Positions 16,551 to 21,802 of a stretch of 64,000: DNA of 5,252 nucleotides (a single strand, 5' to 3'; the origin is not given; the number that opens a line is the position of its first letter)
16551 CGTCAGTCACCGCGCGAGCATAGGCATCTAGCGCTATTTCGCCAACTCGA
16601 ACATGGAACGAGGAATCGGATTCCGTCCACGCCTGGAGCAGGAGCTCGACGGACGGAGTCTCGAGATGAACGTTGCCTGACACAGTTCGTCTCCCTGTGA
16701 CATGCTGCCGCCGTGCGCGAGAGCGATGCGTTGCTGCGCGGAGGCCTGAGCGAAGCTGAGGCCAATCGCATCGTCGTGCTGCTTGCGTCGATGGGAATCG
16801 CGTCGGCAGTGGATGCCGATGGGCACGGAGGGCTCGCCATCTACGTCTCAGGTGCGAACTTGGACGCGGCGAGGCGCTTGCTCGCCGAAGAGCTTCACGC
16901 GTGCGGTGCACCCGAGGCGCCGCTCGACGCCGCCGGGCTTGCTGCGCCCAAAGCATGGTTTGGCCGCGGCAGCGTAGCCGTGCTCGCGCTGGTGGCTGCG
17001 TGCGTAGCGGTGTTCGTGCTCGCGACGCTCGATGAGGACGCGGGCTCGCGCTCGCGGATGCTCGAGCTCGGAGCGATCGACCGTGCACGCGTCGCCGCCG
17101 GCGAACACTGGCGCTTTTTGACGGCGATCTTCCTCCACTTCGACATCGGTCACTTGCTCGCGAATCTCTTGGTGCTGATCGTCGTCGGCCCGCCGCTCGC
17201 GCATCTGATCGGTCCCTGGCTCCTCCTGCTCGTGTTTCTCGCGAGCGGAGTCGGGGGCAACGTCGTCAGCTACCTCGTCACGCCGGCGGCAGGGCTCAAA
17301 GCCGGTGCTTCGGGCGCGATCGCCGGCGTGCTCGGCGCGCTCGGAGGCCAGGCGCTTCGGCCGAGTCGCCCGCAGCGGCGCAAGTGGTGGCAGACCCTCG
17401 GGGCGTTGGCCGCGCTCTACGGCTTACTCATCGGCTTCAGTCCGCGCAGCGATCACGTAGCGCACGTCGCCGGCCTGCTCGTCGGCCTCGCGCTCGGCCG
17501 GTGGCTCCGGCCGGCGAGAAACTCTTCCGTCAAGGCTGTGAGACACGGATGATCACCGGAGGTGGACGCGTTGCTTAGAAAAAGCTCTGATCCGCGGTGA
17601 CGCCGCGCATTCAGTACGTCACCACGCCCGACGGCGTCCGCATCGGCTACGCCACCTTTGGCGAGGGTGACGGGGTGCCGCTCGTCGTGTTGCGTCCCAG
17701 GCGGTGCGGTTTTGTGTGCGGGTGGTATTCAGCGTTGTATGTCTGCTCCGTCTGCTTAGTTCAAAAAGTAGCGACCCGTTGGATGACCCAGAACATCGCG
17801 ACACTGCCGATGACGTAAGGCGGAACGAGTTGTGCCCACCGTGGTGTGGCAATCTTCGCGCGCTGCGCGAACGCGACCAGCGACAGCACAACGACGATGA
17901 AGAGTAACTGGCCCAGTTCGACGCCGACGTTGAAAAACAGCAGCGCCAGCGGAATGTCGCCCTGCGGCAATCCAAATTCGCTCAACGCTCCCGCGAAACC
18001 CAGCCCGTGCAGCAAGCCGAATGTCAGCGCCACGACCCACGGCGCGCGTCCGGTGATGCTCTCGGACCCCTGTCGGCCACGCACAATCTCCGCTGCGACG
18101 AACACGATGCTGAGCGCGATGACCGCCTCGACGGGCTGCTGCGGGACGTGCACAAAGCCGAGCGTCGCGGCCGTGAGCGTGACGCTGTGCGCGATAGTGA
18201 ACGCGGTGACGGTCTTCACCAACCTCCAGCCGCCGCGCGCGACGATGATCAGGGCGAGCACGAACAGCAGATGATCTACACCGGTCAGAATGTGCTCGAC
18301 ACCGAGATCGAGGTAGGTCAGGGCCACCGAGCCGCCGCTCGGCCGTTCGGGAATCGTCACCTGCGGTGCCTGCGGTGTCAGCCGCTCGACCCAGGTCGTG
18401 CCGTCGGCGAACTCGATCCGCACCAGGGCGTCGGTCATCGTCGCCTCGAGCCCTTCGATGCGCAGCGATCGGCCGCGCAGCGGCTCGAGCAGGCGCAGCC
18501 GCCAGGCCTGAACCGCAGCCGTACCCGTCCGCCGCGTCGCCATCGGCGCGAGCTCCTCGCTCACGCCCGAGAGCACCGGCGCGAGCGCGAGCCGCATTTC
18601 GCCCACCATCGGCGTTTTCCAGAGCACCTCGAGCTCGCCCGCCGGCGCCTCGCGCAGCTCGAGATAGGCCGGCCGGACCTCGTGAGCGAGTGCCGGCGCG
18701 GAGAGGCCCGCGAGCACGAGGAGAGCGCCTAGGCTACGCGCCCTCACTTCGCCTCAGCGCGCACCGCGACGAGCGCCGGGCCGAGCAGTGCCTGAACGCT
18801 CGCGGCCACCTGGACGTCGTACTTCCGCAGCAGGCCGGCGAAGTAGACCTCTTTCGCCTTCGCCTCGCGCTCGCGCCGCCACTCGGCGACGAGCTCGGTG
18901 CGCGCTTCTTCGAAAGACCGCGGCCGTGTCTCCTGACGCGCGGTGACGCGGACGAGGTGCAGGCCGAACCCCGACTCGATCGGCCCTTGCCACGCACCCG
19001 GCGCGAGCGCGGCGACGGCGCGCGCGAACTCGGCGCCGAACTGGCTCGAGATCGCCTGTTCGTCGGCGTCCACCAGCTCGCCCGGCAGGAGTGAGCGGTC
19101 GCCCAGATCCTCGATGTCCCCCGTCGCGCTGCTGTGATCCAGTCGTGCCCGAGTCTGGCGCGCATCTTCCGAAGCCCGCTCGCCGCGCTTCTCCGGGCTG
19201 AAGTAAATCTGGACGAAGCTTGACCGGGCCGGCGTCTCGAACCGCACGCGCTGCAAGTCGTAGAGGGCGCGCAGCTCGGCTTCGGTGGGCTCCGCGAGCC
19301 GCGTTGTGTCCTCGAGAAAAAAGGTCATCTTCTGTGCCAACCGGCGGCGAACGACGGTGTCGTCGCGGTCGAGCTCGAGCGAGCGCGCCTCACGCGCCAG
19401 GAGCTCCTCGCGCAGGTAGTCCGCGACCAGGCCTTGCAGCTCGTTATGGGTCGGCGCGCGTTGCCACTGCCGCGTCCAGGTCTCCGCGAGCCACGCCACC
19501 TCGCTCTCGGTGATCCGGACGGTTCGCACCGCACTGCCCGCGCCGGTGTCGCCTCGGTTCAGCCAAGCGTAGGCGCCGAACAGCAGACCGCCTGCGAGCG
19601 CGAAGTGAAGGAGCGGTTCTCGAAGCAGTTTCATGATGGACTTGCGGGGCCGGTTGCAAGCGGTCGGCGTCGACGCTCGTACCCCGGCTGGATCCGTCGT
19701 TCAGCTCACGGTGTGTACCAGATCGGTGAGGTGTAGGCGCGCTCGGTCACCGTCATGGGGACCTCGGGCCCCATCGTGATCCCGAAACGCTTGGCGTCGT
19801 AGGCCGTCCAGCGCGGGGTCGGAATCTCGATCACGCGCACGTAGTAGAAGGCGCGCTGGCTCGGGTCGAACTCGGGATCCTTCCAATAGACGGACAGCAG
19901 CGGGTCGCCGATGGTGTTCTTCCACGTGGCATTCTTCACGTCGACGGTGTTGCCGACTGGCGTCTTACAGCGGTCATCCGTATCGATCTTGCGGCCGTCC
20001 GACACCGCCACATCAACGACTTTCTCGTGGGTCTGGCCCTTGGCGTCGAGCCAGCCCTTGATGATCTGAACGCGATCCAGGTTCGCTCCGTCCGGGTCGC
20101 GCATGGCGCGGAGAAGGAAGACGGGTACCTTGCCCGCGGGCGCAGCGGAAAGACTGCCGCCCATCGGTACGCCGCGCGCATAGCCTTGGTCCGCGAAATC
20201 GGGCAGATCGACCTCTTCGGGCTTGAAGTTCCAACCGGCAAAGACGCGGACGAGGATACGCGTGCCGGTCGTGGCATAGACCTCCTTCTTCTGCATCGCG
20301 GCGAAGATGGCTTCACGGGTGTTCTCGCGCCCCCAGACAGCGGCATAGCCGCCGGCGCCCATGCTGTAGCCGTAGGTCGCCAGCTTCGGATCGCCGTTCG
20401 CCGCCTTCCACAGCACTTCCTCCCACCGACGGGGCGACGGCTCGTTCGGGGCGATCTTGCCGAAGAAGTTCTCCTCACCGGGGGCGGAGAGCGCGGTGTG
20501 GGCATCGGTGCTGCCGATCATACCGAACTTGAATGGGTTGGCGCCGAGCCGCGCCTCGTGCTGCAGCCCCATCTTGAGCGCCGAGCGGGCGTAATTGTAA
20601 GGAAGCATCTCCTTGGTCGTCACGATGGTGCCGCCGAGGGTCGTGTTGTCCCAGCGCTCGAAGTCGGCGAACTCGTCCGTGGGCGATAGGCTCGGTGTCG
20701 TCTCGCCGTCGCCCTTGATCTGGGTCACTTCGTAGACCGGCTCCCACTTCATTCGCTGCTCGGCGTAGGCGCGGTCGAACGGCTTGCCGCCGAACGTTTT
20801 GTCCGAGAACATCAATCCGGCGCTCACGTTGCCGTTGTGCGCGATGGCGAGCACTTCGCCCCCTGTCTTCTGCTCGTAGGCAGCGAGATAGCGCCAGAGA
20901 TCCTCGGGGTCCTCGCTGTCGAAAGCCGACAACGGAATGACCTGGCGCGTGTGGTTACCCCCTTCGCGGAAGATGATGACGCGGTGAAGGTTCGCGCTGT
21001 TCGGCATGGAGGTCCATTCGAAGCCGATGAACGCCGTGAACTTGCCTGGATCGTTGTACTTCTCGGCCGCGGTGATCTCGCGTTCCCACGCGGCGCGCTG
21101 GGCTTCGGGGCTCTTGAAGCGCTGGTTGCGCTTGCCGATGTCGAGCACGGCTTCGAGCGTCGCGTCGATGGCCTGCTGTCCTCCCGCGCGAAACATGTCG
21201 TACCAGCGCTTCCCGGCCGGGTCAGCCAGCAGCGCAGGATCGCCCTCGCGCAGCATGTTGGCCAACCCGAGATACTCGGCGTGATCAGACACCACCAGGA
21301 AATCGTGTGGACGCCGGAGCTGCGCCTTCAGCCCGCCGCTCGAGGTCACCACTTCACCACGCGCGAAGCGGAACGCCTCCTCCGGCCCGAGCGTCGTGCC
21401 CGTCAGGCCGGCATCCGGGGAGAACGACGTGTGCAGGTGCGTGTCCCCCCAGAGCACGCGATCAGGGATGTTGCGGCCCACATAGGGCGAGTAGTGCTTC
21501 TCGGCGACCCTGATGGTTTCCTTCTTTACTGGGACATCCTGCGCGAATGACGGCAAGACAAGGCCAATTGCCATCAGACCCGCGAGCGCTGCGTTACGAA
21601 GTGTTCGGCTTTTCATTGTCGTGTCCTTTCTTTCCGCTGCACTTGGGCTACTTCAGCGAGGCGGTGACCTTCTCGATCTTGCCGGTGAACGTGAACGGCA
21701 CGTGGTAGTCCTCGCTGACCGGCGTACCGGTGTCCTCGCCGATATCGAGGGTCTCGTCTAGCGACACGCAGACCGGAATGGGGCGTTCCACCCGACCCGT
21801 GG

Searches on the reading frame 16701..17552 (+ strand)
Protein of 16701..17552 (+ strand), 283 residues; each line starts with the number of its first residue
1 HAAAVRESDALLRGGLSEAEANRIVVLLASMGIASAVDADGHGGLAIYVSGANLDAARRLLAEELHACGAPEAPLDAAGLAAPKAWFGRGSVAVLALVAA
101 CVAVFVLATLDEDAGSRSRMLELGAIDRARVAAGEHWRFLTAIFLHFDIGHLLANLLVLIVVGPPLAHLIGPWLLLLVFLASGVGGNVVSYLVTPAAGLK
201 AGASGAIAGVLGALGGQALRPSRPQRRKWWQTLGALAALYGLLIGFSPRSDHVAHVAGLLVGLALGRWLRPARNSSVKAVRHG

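Call 45: search_protein_families(library=pfam, proteins=[window:16701-17552:+], max_evalue=0.0001)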
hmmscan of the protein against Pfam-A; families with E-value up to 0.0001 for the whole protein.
window:16701-17552:+ (283 aa): 1 family
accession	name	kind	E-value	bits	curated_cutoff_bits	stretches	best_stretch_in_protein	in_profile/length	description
PF01694.28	Rhomboid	-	1.5e-29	103.5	22.6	1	134-269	2-140/143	Rhomboid domain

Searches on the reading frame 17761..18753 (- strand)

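Call 45: search_protein_families(library=pfam, proteins=[window:17761-18753:-], max_evalue=0.0001)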
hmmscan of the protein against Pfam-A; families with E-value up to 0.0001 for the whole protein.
window:17761-18753:- (330 aa): 2 families
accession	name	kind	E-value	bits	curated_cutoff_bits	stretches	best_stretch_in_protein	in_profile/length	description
PF13795.12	HupE_UreJ_2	-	1.5e-49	168.1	24.5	1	147-298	1-154/156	HupE / UreJ protein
PF04955.18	HupE_UreJ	-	6.4e-06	26.2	23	1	150-302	24-163/179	HupE / UreJ protein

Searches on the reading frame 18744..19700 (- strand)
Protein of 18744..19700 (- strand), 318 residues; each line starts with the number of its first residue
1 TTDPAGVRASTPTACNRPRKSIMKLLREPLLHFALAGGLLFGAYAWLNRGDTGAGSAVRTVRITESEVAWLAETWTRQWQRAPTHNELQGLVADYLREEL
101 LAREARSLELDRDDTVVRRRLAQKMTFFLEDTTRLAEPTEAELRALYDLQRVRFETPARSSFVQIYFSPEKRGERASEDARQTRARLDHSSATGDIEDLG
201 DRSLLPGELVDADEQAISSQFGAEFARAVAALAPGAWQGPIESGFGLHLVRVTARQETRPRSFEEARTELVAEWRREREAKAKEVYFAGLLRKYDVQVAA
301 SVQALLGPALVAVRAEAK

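Call 46: search_protein_families(library=pfam, proteins=[window:18744-19700:-], max_evalue=0.0001)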
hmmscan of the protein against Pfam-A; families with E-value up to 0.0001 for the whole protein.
window:18744-19700:- (318 aa): 1 family
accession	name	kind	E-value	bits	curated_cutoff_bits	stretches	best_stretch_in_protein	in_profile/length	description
PF13145.12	Rotamase_2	-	3.8e-21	76.6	27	1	138-267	1-120/121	PPIC-type PPIASE domain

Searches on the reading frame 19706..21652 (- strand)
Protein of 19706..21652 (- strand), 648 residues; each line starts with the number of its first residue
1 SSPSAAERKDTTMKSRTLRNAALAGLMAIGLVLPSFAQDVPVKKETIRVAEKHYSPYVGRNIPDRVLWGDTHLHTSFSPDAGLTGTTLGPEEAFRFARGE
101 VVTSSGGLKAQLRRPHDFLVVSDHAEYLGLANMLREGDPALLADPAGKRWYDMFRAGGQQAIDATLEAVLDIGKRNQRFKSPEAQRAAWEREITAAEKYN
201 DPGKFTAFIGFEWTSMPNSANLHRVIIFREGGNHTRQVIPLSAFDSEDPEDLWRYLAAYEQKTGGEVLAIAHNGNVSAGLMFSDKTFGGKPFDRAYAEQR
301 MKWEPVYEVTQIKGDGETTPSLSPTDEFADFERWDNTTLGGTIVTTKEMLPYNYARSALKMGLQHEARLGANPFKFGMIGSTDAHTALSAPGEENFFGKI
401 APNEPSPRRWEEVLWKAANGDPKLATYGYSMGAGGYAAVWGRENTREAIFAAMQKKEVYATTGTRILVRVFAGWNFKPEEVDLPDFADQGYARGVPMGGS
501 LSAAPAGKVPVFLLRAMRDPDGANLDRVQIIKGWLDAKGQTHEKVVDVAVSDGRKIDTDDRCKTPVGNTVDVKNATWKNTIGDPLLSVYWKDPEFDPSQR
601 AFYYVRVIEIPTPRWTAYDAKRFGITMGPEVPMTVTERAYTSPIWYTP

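Call 46: search_protein_families(library=pfam, proteins=[window:19706-21652:-], max_evalue=0.0001)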
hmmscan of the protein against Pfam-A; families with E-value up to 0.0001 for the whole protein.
window:19706-21652:- (648 aa): 1 family
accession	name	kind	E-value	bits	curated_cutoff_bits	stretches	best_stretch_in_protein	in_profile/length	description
PF12228.14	DUF3604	-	2.7e-239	796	20.4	1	63-648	3-591/591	Protein of unknown function (DUF3604)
